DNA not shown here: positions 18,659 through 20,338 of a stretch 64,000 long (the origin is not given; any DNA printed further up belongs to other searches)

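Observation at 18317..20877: Stand-alone SIR2_2 (putative NADase) cassette bracketed by diverged copies of a small gene: candidate defence module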

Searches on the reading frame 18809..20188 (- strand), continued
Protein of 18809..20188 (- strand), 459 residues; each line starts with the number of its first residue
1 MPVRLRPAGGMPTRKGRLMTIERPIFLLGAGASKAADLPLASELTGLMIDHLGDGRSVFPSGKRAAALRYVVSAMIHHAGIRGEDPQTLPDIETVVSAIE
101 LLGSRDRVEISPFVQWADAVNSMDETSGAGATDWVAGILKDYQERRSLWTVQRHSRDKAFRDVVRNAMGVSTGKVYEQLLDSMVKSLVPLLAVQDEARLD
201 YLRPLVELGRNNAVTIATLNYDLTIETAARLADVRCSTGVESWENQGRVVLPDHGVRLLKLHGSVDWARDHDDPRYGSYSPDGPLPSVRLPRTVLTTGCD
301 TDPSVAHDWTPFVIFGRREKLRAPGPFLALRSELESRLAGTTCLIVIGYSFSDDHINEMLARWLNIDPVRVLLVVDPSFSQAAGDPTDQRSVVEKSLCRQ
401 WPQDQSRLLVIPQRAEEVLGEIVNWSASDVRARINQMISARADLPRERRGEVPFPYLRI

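Call 16: search_protein_families(library=padloc, proteins=[L058:8672-10780:+, L028:6036-7973:+, L040:5981-7987:+, L056:8711-10567:+, L028:7977-9074:+, L058:7500-8700:+, L001:7956-9140:+, L010:6487-7992:+], max_evalue=0.00001)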
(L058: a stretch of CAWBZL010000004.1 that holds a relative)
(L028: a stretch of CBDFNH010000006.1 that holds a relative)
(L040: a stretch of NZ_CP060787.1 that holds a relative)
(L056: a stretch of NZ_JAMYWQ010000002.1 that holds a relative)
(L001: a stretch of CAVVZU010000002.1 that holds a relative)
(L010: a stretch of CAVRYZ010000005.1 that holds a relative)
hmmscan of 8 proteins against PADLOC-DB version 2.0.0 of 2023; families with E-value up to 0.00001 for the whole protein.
L058:8672-10780:+ (703 aa): 15 families
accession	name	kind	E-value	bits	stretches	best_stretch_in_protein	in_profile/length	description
PDLC04102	HerA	-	7.5e-253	838.7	1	10-691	1-644/654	-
PDLC04098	HerA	-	1.4e-92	309.4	1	14-688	8-670/686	-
PDLC04106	HerA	-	9.3e-92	306.6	1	14-697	2-660/667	-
PDLC04105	HerA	-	1e-88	296.4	1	13-688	6-557/576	-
PDLC02185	HerA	-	1.4e-67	226.7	2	506-687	400-582/585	-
PDLC04100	HerA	-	8.3e-64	214.3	2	467-687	349-575/580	-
PDLC04097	HerA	-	1.7e-54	183.5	1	15-686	4-613/618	-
PDLC02188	HerA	-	1.8e-54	183.6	2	467-685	334-561/578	-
PDLC04103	HerA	-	1.7e-49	166.6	2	462-686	353-576/579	-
PDLC04104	HerA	-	1.7e-41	140.3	1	465-688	133-358/379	-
PDLC04101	HerA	-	5.3e-21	72.8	1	64-290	51-251/400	-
PDLC04140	mad8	-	4.6e-20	70.3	1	191-662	19-295/314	mads_8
PDLC04107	HerA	-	1.5e-16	58.3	1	10-291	6-258/306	-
PDLC04099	HerA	-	3.1e-15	54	1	68-247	53-212/214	-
PDLC01055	HerA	-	7.4e-12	42.8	0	505-623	374-483/532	Type III coevolved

L028:6036-7973:+ (646 aa): 11 families
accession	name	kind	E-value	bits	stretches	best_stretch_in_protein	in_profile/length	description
PDLC02381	pAgo_II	-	1.5e-211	702.1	1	12-646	2-617/617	Class II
PDLC02436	pAgo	-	1.5e-63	213.2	1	230-632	10-449/460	-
PDLC02385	pAgo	-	1.6e-36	124.3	1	172-646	204-674/674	-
PDLC02379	pAgo_II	-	1.5e-31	107.5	1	187-629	252-703/724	Class II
PDLC02397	pAgo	-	6.7e-17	59.5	1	355-626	317-564/578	-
PDLC02428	PprPIWI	-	2.7e-15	54.2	1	175-627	254-651/666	-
PDLC02377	pAgo_I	-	8.9e-15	52.4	1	357-630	167-445/457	Class I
PDLC02395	pAgo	-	1.3e-10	38.5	1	351-628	375-635/656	-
PDLC02376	pAgo_I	-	8.2e-09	33.1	1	357-630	175-443/455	Class I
PDLC02396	pAgo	-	2.8e-06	23.9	1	311-626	376-667/683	-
PDLC02388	pAgo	-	3.7e-06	23.5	1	350-504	441-588/716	-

L040:5981-7987:+ (669 aa): 10 families
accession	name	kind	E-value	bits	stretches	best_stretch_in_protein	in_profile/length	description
PDLC02381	pAgo_II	-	3.4e-220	730.7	1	38-669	1-617/617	Class II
PDLC02436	pAgo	-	1.8e-52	176.7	1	248-656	7-451/460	-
PDLC02385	pAgo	-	5.7e-34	115.9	1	246-669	257-674/674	-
PDLC02379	pAgo_II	-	6.5e-32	108.8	1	236-669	274-724/724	Class II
PDLC02394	pAgo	-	2.6e-11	40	1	242-668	695-1120/1121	-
PDLC02377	pAgo_I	-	3e-11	40.8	1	249-651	9-444/457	Class I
PDLC02397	pAgo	-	1.8e-10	38.3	1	252-499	207-429/578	-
PDLC02395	pAgo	-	2.5e-10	37.6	1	342-578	340-575/656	-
PDLC02428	PprPIWI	-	9.9e-09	32.5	1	244-443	290-458/666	-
PDLC02388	pAgo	-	9.6e-08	28.7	1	252-433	336-490/716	-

L056:8711-10567:+ (619 aa): 15 families
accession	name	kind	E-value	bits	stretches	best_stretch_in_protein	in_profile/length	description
PDLC04105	HerA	-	1.4e-149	497.3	1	13-614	1-570/576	-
PDLC04102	HerA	-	1.7e-93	312.2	2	370-605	407-646/654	-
PDLC04098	HerA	-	1.9e-84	282.5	2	326-614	399-684/686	-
PDLC02188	HerA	-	1.2e-82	276.6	2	366-614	322-577/578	-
PDLC04104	HerA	-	1.2e-72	242.8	1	225-611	3-369/379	-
PDLC04106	HerA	-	5.9e-67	224.7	2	385-615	432-664/667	-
PDLC02185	HerA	-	3e-58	196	2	405-600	391-583/585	-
PDLC04100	HerA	-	2.4e-55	186.3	2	413-602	393-578/580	-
PDLC04103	HerA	-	3.6e-47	159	1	20-598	11-576/579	-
PDLC04101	HerA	-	3.1e-43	146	1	14-435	2-393/400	-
PDLC04097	HerA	-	2.2e-41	140.2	2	419-599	431-614/618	-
PDLC04107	HerA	-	2.1e-26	90.7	1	13-297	1-276/306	-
PDLC04140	mad8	-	2.6e-24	84.3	1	166-577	4-300/314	mads_8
PDLC04099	HerA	-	1.2e-19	68.4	1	13-237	1-212/214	-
PDLC01055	HerA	-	5e-19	66.5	1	458-539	412-488/532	Type III coevolved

L028:7977-9074:+ (366 aa): 23 families
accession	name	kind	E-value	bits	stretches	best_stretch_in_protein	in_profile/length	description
PDLC02408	Aga_SIR2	-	2.2e-128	426.2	1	4-366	1-343/343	Class II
PDLC02414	Aga_SIR2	-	4.5e-101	336.3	1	31-366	1-313/313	-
PDLC04093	SIR2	-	7.8e-29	98.8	1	3-308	17-304/395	-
PDLC04084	SIR2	-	5.5e-23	79.9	1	8-322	40-355/414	-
PDLC04088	SIR2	-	3.3e-20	70.6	1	155-322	172-339/390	-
PDLC04081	SIR2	-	5.3e-20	69.9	1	119-307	100-296/345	-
PDLC04094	SIR2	-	1.1e-16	59.1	1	114-301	105-288/399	-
PDLC04087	SIR2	-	2.1e-16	57.7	1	151-309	127-286/343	-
PDLC04075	SIR2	-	1.7e-15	54.7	1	157-312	188-353/414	-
PDLC04090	SIR2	-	1.5e-13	48.8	1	210-310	251-352/426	-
PDLC04096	SIR2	-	2.6e-13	48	1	145-310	11-176/230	-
PDLC02186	SIR2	-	6.7e-13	46.5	1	159-310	166-338/412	-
PDLC04076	SIR2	-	2.1e-12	45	1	158-327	165-351/406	-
PDLC04089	SIR2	-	3.9e-12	44.1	1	207-318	167-274/336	-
PDLC04078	SIR2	-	3.4e-11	41.2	1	211-321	15-126/171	-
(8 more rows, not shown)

L058:7500-8700:+ (399 aa): 25 families
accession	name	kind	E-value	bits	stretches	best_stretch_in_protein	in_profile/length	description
PDLC04084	SIR2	-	2.7e-141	469.6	1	4-397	23-406/414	-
PDLC04090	SIR2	-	9.8e-136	451.3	1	8-397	29-414/426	-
PDLC02186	SIR2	-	8.1e-42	141.7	1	22-391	28-397/412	-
PDLC04093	SIR2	-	5.1e-39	132.4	1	20-343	21-315/395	-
PDLC04076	SIR2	-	1.2e-38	131.4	1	51-394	46-395/406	-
PDLC04075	SIR2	-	1.6e-37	127.3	1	8-333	37-346/414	-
PDLC04079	SIR2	-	1.6e-35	120.5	1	109-391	123-408/430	-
PDLC04085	SIR2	-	3.5e-34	116.4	1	115-349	147-395/463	-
PDLC04094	SIR2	-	1.8e-31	107.8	1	18-324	16-284/399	-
PDLC04081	SIR2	-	8.3e-29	98.8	1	23-349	18-311/345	-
PDLC04088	SIR2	-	4.7e-27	93.1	1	168-333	175-324/390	-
PDLC04087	SIR2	-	3.2e-22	76.8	1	46-332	30-283/343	-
PDLC02414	Aga_SIR2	-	2e-20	71.4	1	165-346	117-269/313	-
PDLC04089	SIR2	-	6.9e-20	69.6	1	17-348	13-279/336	-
PDLC02408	Aga_SIR2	-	2.1e-19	67.8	1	162-343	143-296/343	Class II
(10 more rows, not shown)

L001:7956-9140:+ (395 aa): 19 families
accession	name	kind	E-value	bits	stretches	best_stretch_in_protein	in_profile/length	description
PDLC02408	Aga_SIR2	-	4e-35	119.5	2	158-353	110-297/343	Class II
PDLC02414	Aga_SIR2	-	1.7e-34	117.5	1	155-356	78-265/313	-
PDLC04087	SIR2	-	3.9e-20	70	1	178-339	117-282/343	-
PDLC04093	SIR2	-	2.3e-15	54.5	1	151-341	108-302/395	-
PDLC04084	SIR2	-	2.4e-15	54.7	1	226-329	230-329/414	-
PDLC04088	SIR2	-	2.6e-15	54.4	1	194-341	173-324/390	-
PDLC04096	SIR2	-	2.1e-13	48.3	1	180-339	9-170/230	-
PDLC04081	SIR2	-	8.3e-13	46.2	1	194-326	137-280/345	-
PDLC04082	SIR2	-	2.5e-10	37.8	0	180-221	114-155/345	-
PDLC04094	SIR2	-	5.1e-09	33.8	1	231-333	193-285/399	-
PDLC04078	SIR2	-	5.4e-09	34.1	1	228-339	5-111/171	-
PDLC02186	SIR2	-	8.1e-09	33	1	239-329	225-322/412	-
PDLC04075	SIR2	-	1.1e-08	32.2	1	237-338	249-342/414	-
PDLC04076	SIR2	-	1.3e-08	32.5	1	237-329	223-319/406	-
PDLC04079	SIR2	-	2e-08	31.3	1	237-337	247-350/430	-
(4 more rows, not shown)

L010:6487-7992:+ (502 aa): 86 families (the best 25 are shown)
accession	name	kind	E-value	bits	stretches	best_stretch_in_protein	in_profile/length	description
PDLC03019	MTase_I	-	3.7e-101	337.9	1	23-472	261-682/932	Type I methyltransferase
PDLC03240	MTase_II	-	6.7e-50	168.3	1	22-275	268-508/511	Type II methyltransferase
PDLC03035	MTase_I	-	9.6e-50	167.8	2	28-189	274-435/653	Type I methyltransferase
PDLC03086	Specificity_I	-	1.9e-41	140.5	2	294-472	2-180/458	Type I specificity subunit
PDLC03032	MTase_I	-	5.3e-38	128.7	2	306-475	811-978/1001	Type I methyltransferase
PDLC03089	Specificity_I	-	7.7e-34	115.5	2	293-476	3-179/446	Type I specificity subunit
PDLC03168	Specificity_I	-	1e-30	105.7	2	293-476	3-176/459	Type I specificity subunit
PDLC03022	MTase_I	-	6.6e-27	92.2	1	27-205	298-466/857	Type I methyltransferase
PDLC03069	Specificity_I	-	5.8e-26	89.5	1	267-494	164-386/387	Type I specificity subunit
PDLC03068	Specificity_I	-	2.5e-24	84.2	1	266-499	171-399/403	Type I specificity subunit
PDLC03038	MTase_I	-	1.2e-23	81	1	29-193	272-431/896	Type I methyltransferase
PDLC03027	MTase_I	-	1.8e-23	81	1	29-215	258-440/810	Type I methyltransferase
PDLC03100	Specificity_I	-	8.9e-23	79.4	1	266-492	170-389/392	Type I specificity subunit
PDLC03154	Specificity_I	-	1.6e-22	78.6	1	274-501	177-399/406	Type I specificity subunit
PDLC03164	Specificity_I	-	2.5e-22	77.8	1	324-472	23-173/409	Type I specificity subunit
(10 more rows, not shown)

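Call 17: find_encoding_contigs(protein=P0001, flank=10000, max_places=3)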
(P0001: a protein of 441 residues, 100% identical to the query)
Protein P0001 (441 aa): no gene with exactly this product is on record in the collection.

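Call 19: find_encoding_contigs(protein=P0010, flank=8000, max_places=2)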
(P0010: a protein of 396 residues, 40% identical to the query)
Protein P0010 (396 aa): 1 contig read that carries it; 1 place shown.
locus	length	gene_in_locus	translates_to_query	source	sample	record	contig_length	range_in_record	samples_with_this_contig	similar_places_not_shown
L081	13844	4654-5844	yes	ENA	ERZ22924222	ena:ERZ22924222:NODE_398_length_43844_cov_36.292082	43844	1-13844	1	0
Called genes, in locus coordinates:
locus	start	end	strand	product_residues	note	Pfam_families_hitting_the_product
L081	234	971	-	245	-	PF03887:YfbU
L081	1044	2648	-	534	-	PF03432:Relaxase (weak)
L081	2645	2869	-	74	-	-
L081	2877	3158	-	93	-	-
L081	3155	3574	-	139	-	-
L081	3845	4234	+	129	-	-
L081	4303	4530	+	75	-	-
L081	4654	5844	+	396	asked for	PF13289:SIR2_2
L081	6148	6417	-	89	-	PF05016:ParE_toxin (weak)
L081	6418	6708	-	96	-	PF02604:PhdYeFM_antitox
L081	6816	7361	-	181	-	-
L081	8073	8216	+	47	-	-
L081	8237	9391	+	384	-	PF00089:Trypsin, PF13365:Trypsin_2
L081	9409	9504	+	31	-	-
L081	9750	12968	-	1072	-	PF12770:CHAT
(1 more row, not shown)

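Call 20: find_encoding_contigs(protein=P0019, flank=8000, max_places=2)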
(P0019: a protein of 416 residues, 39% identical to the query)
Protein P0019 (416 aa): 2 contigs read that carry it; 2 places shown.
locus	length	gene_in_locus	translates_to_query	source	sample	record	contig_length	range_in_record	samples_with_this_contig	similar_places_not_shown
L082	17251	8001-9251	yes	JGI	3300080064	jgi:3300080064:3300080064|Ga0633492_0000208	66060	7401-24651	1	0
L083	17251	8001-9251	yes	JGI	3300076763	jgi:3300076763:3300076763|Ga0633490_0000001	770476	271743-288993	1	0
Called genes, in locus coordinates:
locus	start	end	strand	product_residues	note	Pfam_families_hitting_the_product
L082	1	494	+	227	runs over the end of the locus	PF08937:ThsB_TIR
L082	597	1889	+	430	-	PF13281:MAP3K_TRAF_bd, PF13428:TPR_14 (faint), PF20308:TPR-S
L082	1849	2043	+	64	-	-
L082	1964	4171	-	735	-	PF01582:TIR (weak), PF13676:TIR_2, PF12894:ANAPC4_WD40 (faint), PF23381:Beta-prop_IFT122_1st (weak), PF23414:Beta-prop_EML_2 (faint), PF25174:Beta-prop_THOC3 (faint), PF13360:PQQ_2, PF13570:Beta-prop_ACSF4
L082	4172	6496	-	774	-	-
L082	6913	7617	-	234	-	-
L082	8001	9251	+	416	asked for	PF13289:SIR2_2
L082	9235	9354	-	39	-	-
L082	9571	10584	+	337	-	PF18723:HMUDK_hel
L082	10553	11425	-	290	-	PF03819:MazG (weak), PF18722:MazG_C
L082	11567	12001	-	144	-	PF18753:Nmad2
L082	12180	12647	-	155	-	PF08937:ThsB_TIR, PF13676:TIR_2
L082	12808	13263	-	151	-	PF11969:DcpS_C, PF01230:HIT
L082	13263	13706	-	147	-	PF08937:ThsB_TIR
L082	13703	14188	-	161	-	-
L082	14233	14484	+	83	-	-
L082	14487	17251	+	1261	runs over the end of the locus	PF08751:TrwC, PF13245:AAA_19, PF13604:AAA_30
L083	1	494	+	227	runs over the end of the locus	PF08937:ThsB_TIR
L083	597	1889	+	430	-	PF13281:MAP3K_TRAF_bd, PF13428:TPR_14 (faint), PF20308:TPR-S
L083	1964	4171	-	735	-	PF01582:TIR (weak), PF13676:TIR_2, PF12894:ANAPC4_WD40 (faint), PF23381:Beta-prop_IFT122_1st (weak), PF23414:Beta-prop_EML_2 (faint), PF25174:Beta-prop_THOC3 (faint), PF13360:PQQ_2, PF13570:Beta-prop_ACSF4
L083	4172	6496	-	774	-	-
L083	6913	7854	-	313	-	PF01582:TIR, PF13676:TIR_2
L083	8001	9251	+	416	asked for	PF13289:SIR2_2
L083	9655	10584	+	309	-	PF18723:HMUDK_hel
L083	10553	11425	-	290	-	PF03819:MazG (weak), PF18722:MazG_C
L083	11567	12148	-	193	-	PF18753:Nmad2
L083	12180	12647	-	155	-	PF08937:ThsB_TIR, PF13676:TIR_2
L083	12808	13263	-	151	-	PF11969:DcpS_C, PF01230:HIT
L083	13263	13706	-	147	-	PF08937:ThsB_TIR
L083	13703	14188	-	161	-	-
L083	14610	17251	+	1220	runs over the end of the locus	PF08751:TrwC, PF13245:AAA_19, PF13604:AAA_30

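Call 21: find_encoding_contigs(protein=P0017, flank=8000, max_places=2)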
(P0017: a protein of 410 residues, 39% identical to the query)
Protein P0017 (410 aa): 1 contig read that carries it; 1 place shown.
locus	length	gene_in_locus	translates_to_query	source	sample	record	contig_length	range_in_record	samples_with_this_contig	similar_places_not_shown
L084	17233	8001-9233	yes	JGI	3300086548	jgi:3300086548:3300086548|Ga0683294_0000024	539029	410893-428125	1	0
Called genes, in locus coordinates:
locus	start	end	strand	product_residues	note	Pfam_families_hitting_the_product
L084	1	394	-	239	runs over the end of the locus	PF00239:Resolvase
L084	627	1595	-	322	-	PF13730:HTH_36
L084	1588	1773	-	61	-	-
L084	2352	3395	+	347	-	PF00589:Phage_integrase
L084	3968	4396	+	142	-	-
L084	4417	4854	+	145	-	-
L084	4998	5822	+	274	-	-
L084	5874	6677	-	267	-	-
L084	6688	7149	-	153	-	-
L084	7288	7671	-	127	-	-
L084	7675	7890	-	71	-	-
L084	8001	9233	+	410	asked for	PF13289:SIR2_2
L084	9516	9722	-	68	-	-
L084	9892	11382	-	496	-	PF00899:ThiF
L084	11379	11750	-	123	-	-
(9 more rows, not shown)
